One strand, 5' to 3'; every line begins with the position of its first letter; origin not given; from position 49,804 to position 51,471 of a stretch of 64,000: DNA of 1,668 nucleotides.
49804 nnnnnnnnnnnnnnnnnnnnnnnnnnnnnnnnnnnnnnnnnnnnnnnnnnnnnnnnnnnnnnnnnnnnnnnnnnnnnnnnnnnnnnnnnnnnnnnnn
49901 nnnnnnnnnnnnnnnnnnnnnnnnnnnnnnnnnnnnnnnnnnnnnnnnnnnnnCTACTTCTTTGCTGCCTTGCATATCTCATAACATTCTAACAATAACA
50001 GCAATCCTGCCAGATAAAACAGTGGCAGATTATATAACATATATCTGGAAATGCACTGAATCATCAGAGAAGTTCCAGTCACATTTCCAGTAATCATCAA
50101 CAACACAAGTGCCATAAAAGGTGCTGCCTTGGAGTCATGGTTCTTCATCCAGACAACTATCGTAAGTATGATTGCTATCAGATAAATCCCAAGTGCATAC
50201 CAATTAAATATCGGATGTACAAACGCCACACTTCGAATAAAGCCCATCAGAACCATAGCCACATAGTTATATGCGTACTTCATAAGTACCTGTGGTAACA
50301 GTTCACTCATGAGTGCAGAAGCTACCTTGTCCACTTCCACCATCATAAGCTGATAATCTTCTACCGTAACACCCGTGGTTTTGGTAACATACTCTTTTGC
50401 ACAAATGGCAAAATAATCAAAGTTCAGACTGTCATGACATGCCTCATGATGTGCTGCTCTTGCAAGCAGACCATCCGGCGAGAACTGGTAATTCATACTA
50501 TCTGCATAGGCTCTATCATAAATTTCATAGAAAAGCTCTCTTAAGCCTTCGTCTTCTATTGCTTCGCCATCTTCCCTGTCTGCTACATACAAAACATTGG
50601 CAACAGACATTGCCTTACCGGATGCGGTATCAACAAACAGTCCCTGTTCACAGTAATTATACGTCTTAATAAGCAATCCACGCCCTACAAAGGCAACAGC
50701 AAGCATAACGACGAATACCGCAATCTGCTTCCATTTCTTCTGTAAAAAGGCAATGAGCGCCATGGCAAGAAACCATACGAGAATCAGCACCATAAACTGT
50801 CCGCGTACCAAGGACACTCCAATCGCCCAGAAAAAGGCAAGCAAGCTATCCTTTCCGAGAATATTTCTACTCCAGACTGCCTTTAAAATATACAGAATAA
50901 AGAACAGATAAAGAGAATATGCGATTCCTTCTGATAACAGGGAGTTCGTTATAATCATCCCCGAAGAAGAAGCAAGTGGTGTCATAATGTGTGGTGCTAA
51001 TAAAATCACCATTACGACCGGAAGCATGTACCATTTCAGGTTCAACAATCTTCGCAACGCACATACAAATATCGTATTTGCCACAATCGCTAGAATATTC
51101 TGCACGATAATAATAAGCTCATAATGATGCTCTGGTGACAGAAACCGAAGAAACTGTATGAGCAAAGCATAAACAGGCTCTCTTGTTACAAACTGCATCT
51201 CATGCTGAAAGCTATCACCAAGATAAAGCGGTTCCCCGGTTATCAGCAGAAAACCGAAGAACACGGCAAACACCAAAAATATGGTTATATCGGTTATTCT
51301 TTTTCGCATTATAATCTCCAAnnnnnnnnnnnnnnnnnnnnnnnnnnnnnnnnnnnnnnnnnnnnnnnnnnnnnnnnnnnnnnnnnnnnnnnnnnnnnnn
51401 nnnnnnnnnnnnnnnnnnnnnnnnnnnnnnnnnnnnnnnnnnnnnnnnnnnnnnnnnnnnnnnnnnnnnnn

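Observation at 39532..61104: Candidate Pgl-like general glycosylation system in a Gram-positive, headed by a double-size ligase/O-OTase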

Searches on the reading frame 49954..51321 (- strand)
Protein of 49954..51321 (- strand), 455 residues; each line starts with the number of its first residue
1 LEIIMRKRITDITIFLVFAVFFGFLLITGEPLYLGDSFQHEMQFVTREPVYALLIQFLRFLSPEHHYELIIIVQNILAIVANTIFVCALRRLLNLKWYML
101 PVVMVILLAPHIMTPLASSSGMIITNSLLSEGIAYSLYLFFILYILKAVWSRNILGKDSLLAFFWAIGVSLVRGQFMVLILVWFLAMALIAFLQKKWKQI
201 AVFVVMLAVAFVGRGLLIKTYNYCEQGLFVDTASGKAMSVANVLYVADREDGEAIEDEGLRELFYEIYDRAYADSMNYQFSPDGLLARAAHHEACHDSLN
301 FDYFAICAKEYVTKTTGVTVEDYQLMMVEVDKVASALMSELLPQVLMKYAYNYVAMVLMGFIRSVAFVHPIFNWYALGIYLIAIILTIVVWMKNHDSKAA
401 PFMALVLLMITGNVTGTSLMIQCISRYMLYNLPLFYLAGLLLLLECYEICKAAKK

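Call 4: search_protein_families(library=pfam, proteins=[window:49954-51321:-], max_evalue=0.001)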
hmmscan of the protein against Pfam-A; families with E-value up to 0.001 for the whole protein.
window:49954-51321:- (455 aa): 0 families

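Call 23: search_protein_families(library=ncbifam, proteins=[window:49954-51321:-], max_evalue=0.01)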
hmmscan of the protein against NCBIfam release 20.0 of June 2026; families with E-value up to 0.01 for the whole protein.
window:49954-51321:- (455 aa): 0 families

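Call 26: search_protein_families(library=pfam, proteins=[window:49954-51321:-], max_evalue=10)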
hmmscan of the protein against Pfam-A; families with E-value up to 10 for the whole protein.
window:49954-51321:- (455 aa): 0 families

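Call 41: list_cluster_members(proteins=[window:49954-51321:-, window:40620-42008:-, L001:95-1903:+, window:19553-20725:-, window:4137-5501:-, window:31322-32386:-, window:10313-11290:-, window:20701-22449:-, window:35869-37467:-, window:5514-6932:-])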
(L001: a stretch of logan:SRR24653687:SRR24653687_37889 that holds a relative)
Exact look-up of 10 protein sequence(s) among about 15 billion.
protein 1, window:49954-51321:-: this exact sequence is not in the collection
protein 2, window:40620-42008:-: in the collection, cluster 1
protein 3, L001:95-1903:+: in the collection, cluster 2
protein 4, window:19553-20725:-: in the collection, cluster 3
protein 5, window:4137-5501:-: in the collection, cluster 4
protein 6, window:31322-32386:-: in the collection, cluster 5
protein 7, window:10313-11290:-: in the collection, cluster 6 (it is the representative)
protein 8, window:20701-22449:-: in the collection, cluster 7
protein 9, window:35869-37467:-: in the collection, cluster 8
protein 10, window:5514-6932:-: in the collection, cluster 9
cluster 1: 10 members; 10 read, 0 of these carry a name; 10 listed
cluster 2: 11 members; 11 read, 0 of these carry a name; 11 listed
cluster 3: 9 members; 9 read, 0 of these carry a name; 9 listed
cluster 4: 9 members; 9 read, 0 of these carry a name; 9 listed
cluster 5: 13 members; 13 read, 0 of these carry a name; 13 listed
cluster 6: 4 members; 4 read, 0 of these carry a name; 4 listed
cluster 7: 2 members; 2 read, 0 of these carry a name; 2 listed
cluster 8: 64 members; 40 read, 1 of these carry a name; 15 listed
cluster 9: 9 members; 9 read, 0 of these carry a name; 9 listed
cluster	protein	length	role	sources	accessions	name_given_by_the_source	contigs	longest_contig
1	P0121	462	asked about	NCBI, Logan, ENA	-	-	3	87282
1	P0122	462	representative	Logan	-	-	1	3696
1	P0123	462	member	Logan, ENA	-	-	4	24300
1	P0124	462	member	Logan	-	-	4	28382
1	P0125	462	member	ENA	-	-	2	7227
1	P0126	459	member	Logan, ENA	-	-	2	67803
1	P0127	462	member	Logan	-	-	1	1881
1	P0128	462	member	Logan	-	-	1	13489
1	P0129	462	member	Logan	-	-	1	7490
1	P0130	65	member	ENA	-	-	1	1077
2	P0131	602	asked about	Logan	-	-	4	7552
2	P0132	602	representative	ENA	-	-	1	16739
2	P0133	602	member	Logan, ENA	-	-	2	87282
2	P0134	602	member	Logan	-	-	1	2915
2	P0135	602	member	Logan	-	-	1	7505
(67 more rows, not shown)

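Call 46: find_homologous_proteins(query=window:49954-51321:-, max_evalue=0.001)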
Query window:49954-51321:- (455 aa): 231 proteins with E <= 0.001 among 8000 candidates; the best 120 are listed.
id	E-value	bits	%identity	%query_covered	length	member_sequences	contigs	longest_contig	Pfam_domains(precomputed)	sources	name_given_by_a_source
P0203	1.0e-289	979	99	99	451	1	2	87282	-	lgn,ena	-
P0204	2.2e-289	978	99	99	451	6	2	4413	-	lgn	-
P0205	1.1e-275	932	94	99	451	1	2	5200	-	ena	-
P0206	7.8e-275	930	93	99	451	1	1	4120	-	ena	-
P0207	1.9e-274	928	93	99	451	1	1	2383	-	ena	-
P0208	6.2e-273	923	93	99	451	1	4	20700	-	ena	-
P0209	9.4e-273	923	93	99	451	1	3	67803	-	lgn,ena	-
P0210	5.9e-266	900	91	99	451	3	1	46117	-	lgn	-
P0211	6.9e-264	894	90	99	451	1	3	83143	-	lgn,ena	-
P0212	5.7e-261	884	88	99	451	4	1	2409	-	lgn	-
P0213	8.5e-250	847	82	99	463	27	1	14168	-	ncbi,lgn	-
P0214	2.1e-248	843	84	99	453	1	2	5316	-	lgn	-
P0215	1.0e-247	840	82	99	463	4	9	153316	-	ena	-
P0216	3.1e-247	839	82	99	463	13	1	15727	-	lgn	-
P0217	1.3e-246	837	83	98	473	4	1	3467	-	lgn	-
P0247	4.2e-189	647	65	99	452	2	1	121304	-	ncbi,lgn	-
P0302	1.6e-139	484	50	94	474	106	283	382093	-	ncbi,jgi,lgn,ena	-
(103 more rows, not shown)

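Call 57: predict_structure(alignment_id=A2)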
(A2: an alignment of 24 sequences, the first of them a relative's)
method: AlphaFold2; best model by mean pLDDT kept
length: 451 residues; sequences in the alignment: 24
mean_pLDDT: 87.2   pTM: 0.86
mean pLDDT of the five models: 87.2, 85.6, 84.8, 83.9, 81.4
residues with pLDDT >= 90: 254; 70-90: 156; 50-70: 33; < 50: 8
segments of 3 or more residues with pLDDT < 50: 117-122
pLDDT, mean of each block of 10 residues (from residue 1): 85 93 65 72 85 90 85 92 93 92 81 54 62 92 94 95 90 90 95 94 95 92 84 86 95 95 96 91 86 88 94 90 92 94 91 85 72 92 95 93 91 68 76 94 90 71
secondary structure, 60 per line:
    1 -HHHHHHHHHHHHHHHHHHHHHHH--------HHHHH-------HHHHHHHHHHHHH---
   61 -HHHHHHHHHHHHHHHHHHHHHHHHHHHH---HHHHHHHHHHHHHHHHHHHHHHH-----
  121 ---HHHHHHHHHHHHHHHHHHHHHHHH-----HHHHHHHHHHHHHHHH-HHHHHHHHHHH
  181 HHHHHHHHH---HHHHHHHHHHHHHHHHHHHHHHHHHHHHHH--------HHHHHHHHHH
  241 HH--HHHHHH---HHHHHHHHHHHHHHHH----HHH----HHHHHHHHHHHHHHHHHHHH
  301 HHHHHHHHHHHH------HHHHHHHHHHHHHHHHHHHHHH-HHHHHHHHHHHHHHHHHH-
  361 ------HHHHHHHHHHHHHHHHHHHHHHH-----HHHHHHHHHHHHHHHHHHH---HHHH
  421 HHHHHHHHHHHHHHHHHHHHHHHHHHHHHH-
elements in order: H2-24 H33-37 H45-57 H62-89 H93-115 H124-147 H153-168 H170-189 H193-222 H231-242 H245-250 H254-269 H281-312 H319-340 H342-359 H367-389 H395-413 H417-450

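Call 59: fold_search(model_id=the predicted structure, library=pdb)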
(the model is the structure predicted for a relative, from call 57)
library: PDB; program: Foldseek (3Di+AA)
matches with E <= 10: 178; with E <= 0.001: 0
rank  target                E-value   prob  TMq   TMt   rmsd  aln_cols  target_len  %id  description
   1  9buh_Ak               5.0e-01  0.09  0.13  0.12  24.9       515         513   11  Cryo-EM structure of respiratory supercomplex I III IV (released 2025-05-21)
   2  6s7t_A                5.6e-01  0.16  0.17  0.12  19.0       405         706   11  Cryo-EM structure of human oligosaccharyltransferase complex OST-B (released 2019-12-18)
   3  8b21_A                6.6e-01  0.14  0.17  0.12  22.9       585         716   12  Time-resolved structure of K+-dependent Na+-PPase from Thermotoga maritima 0-60-seconds post reaction initiation with  (released 2024-01-17)
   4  1occ_A                7.1e-01  0.09  0.15  0.14  25.1       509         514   11  STRUCTURE OF BOVINE HEART CYTOCHROME C OXIDASE AT THE FULLY OXIDIZED STATE (released 1996-12-07)
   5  9eaj_A                7.7e-01  0.07  0.11  0.13  22.1       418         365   12  Structure of nanobody AT206 in complex with the angiotensin II type I receptor (AT1R) (released 2025-03-05)
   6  6os0_A                9.1e-01  0.06  0.12  0.13  24.4       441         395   14  Structure of synthetic nanobody-stabilized angiotensin II type 1 receptor bound to angiotensin II (released 2020-02-19)
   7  9u3v                  9.5e-01  0.07  0.12  0.13  25.8       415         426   12  Cryo-EM structure of human AC9_delC (TM domain) (released 2025-06-11)
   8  6zgs_B                1.1e+00  0.06  0.11  0.13  21.7       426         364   10  Crystal structure of a MFS transporter with bound 3-phenylpropanoic acid at 2.39 Angstroem resolution (released 2021-10-20)
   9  9jf4                  1.1e+00  0.07  0.12  0.13  23.1       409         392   12  cryo-EM structure of Neuromedin B receptor in complex with PD168368 (released 2025-07-09)
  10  6afu_A                1.4e+00  0.06  0.13  0.09  25.1       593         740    9  Proton pyrophosphatase-L555M mutant (released 2019-04-10)
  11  9g8j_A                1.8e+00  0.08  0.19  0.13  24.2       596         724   12  Structure of K+-dependent Na+-PPase from Thermotoga maritima in complex with zoledronate (released 2025-06-04)
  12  7a26_AAA              1.8e+00  0.05  0.12  0.14  21.9       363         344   14  Structure of soluble SmhA crystal form 1 of the tripartite alpha-pore forming toxin, Smh, from Serratia marcescens. (released 2021-03-31)
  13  9bhl_R                1.9e+00  0.06  0.10  0.14  21.6       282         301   10  Human proton sensing receptor GPR65 in complex with miniGs (released 2025-01-22)
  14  9s6r_A                2.0e+00  0.41  0.34  0.39  17.4       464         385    9  Ternary cryo-EM structure of yeast ALG3 with Dol25-PP-GlcNAc2Man5, Dol25-P-Man, and Fab (released 2026-03-18)
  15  8ipq_A                2.2e+00  0.06  0.14  0.13  23.8       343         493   14  Cryo-EM structure of heme transporter CydDC from Mycobacterium smegmatis in the inward facing apo state (released 2023-06-14)
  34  4mlb_C                3.0e+00  0.03  0.13  0.13  26.3       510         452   13  Reverse polarity of binding pocket suggests different function of a MOP superfamily transporter from Pyrococcus furios (released 2013-09-25)
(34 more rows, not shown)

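Call 73: find_encoding_contigs(protein=P0247, flank=10000, max_places=1)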
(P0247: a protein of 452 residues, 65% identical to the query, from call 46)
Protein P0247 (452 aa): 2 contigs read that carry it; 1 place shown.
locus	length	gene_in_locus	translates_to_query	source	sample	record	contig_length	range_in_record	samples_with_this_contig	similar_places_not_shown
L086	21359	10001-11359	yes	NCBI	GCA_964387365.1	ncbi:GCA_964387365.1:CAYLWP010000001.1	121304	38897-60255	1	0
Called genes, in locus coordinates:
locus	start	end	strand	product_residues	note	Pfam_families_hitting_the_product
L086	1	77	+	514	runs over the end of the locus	PF13302:Acetyltransf_3, PF13420:Acetyltransf_4, PF00583:Acetyltransf_1, PF00535:Glycos_transf_2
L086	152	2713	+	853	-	PF04932:Wzy_C (weak)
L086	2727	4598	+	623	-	PF13727:CoA_binding_3, PF01488:Shikimate_DH (faint), PF00106:adh_short (weak), PF01370:Epimerase, PF02719:Polysacc_synt_2, PF04321:RmlD_sub_bind, PF01073:3Beta_HSD, PF16363:GDP_Man_Dehyd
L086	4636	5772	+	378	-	PF00155:Aminotran_1_2 (weak), PF01041:DegT_DnrJ_EryC1, PF01212:Beta_elim_lyase (weak)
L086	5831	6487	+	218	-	PF02397:Bac_transf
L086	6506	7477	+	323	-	PF21360:PylC-like_N, PF02655:ATP-grasp_3, PF08443:RimK (weak), PF07478:Dala_Dala_lig_C (faint), PF15632:ATPgrasp_Ter (weak)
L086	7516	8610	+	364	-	PF13477:Glyco_trans_4_2, PF13439:Glyco_transf_4 (weak), PF13579:Glyco_trans_4_4, PF00534:Glycos_transf_1, PF13692:Glyco_trans_1_4, PF13524:Glyco_trans_1_2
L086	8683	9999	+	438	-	PF03721:UDPG_MGDP_dh_N, PF00984:UDPG_MGDP_dh, PF03720:UDPG_MGDP_dh_C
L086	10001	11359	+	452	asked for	-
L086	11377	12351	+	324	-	PF05368:NmrA, PF01073:3Beta_HSD, PF01370:Epimerase, PF02719:Polysacc_synt_2, PF04321:RmlD_sub_bind (weak), PF07993:NAD_binding_4 (weak), PF13460:NAD_binding_10, PF16363:GDP_Man_Dehyd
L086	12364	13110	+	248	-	PF10096:DUF2334, PF01522:Polysacc_deac_1 (weak)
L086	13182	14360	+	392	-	PF13439:Glyco_transf_4, PF00534:Glycos_transf_1, PF13692:Glyco_trans_1_4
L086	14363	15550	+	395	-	PF20706:GT4-conflict, PF00534:Glycos_transf_1, PF13692:Glyco_trans_1_4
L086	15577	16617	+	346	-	PF04321:RmlD_sub_bind, PF01073:3Beta_HSD, PF01370:Epimerase, PF02719:Polysacc_synt_2, PF07993:NAD_binding_4 (faint), PF13460:NAD_binding_10 (faint), PF16363:GDP_Man_Dehyd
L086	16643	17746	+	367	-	PF13477:Glyco_trans_4_2 (weak), PF20706:GT4-conflict (faint), PF13439:Glyco_transf_4, PF13579:Glyco_trans_4_4, PF00534:Glycos_transf_1, PF13692:Glyco_trans_1_4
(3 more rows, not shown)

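Call 74: find_encoding_contigs(protein=P0302, flank=10000, max_places=1)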
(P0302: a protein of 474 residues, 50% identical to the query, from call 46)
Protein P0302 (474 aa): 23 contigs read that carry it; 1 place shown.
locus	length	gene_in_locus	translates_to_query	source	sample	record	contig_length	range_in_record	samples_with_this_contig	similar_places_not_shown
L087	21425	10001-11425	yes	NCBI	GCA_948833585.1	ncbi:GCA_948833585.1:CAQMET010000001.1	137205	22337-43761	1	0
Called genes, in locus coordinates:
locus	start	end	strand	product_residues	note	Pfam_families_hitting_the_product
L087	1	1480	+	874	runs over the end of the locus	PF04932:Wzy_C (faint)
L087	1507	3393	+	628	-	PF13727:CoA_binding_3, PF01073:3Beta_HSD, PF01370:Epimerase, PF02719:Polysacc_synt_2, PF04321:RmlD_sub_bind, PF16363:GDP_Man_Dehyd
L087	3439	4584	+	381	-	PF01041:DegT_DnrJ_EryC1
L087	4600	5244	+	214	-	PF02397:Bac_transf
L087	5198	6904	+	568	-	PF21360:PylC-like_N, PF02655:ATP-grasp_3, PF13535:ATP-grasp_4 (faint), PF15632:ATPgrasp_Ter, PF00702:Hydrolase, PF12710:HAD (weak), PF13419:HAD_2, PF13242:Hydrolase_like (weak)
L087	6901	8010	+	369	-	PF13477:Glyco_trans_4_2, PF13439:Glyco_transf_4 (weak), PF13579:Glyco_trans_4_4, PF20706:GT4-conflict, PF00534:Glycos_transf_1, PF13692:Glyco_trans_1_4, PF13524:Glyco_trans_1_2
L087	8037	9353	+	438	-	PF03721:UDPG_MGDP_dh_N, PF00984:UDPG_MGDP_dh, PF03720:UDPG_MGDP_dh_C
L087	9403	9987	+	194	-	PF13649:Methyltransf_25 (faint)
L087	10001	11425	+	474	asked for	-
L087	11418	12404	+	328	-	PF01073:3Beta_HSD, PF01370:Epimerase, PF02719:Polysacc_synt_2, PF04321:RmlD_sub_bind (weak), PF05368:NmrA, PF07993:NAD_binding_4 (faint), PF16363:GDP_Man_Dehyd, PF13460:NAD_binding_10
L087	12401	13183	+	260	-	PF10096:DUF2334, PF01522:Polysacc_deac_1 (weak)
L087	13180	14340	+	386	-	PF13439:Glyco_transf_4, PF13579:Glyco_trans_4_4, PF00534:Glycos_transf_1, PF13692:Glyco_trans_1_4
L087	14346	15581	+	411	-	PF13439:Glyco_transf_4, PF13579:Glyco_trans_4_4 (weak), PF00534:Glycos_transf_1, PF13692:Glyco_trans_1_4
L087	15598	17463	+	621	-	PF13522:GATase_6, PF13537:GATase_7, PF00733:Asn_synthase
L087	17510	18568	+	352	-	PF13439:Glyco_transf_4 (weak), PF13579:Glyco_trans_4_4 (weak), PF20706:GT4-conflict, PF00534:Glycos_transf_1, PF13692:Glyco_trans_1_4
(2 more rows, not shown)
